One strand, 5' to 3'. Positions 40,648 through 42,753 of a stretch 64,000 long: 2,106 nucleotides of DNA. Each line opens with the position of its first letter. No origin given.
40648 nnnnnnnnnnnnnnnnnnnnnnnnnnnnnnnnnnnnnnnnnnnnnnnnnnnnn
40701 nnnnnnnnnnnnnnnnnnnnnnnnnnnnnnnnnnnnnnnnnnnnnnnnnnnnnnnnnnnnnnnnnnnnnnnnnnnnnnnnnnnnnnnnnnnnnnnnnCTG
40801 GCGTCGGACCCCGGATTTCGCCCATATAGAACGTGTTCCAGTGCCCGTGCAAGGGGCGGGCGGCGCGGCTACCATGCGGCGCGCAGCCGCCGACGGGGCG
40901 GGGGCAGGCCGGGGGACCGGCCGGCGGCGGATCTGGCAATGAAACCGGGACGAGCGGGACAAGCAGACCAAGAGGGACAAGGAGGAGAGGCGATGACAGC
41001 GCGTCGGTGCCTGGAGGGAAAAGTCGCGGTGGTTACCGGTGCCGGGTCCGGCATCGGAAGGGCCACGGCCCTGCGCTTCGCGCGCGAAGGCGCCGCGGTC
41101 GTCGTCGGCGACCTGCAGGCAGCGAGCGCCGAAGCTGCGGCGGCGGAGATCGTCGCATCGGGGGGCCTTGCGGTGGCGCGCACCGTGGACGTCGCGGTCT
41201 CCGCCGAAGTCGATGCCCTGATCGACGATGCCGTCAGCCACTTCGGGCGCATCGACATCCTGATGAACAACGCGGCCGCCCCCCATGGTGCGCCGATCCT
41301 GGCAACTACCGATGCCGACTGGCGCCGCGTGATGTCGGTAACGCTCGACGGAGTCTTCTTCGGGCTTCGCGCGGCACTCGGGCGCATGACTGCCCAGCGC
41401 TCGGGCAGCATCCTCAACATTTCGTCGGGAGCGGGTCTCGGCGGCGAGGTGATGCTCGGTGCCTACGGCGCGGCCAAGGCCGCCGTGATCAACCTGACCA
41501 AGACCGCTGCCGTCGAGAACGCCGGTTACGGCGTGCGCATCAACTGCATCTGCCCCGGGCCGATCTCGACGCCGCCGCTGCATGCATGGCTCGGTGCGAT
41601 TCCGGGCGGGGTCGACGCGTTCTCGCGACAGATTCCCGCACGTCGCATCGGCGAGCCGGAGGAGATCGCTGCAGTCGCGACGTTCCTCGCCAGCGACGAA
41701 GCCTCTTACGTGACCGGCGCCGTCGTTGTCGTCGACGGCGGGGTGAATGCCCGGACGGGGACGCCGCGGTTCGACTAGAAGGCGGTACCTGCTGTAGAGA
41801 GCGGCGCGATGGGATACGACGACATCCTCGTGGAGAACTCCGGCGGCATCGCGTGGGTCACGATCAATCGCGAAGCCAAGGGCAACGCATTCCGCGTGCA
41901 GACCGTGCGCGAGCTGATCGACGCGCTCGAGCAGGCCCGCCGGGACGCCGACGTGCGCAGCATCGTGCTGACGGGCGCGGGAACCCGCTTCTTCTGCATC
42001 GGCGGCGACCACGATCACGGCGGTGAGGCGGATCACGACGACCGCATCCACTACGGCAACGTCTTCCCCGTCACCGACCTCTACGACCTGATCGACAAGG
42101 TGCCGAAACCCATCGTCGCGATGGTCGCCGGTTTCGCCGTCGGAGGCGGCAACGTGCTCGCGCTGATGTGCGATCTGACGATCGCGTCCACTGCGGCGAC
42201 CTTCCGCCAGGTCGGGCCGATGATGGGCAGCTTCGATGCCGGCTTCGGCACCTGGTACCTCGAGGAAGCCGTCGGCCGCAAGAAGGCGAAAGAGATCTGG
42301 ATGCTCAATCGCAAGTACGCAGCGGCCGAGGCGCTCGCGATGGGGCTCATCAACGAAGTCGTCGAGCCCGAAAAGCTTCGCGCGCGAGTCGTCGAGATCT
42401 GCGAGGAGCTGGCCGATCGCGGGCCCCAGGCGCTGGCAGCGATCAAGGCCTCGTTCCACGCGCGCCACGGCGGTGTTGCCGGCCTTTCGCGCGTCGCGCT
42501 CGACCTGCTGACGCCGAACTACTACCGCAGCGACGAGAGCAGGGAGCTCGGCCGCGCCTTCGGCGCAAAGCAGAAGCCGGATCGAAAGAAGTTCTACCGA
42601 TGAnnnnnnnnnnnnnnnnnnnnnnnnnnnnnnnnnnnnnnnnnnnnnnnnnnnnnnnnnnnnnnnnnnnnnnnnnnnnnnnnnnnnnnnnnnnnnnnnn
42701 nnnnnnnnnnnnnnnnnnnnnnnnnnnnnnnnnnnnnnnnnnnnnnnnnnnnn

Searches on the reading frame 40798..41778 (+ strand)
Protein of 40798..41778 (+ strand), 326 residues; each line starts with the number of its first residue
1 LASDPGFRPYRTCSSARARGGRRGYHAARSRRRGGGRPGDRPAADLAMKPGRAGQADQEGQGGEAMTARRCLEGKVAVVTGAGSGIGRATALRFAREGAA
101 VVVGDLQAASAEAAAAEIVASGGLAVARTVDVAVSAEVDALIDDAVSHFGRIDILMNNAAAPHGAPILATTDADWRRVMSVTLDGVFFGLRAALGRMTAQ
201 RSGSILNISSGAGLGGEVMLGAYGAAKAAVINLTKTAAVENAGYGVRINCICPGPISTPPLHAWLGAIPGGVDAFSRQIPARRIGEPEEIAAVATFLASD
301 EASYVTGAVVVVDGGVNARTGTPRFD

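Call 57: search_protein_families(library=pfam, proteins=[window:40798-41778:+], max_evalue=0.001)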
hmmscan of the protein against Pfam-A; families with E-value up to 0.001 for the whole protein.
window:40798-41778:+ (326 aa): 3 families
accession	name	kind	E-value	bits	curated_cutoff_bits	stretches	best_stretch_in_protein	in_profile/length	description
PF13561.12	adh_short_C2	-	1.8e-63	214.7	27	1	81-317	1-236/236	Enoyl-(Acyl carrier protein) reductase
PF00106.31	adh_short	-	2.2e-54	184.4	26.6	1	75-259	1-185/195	short chain dehydrogenase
PF08659.16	KR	-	3.4e-09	37.3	22.6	1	78-230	4-156/180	KR domain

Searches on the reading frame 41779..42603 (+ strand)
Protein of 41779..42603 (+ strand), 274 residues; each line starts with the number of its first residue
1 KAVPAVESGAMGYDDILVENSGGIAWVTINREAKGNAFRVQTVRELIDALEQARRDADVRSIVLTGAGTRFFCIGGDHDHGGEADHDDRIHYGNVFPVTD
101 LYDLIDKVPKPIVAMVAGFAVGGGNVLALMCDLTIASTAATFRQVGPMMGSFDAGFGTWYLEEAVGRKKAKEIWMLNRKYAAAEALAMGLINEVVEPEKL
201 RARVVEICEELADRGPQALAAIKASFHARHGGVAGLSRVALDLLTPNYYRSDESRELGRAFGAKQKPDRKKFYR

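Call 57: search_protein_families(library=pfam, proteins=[window:41779-42603:+], max_evalue=0.001)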
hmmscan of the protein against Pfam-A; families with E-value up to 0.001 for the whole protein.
window:41779-42603:+ (274 aa): 2 families
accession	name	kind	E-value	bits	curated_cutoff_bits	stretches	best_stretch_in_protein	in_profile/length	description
PF00378.25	ECH_1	-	4.2e-57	193.8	27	1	20-266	2-245/251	Enoyl-CoA hydratase/isomerase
PF16113.10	ECH_2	-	8.2e-20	72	27.2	1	25-227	2-203/335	Enoyl-CoA hydratase/isomerase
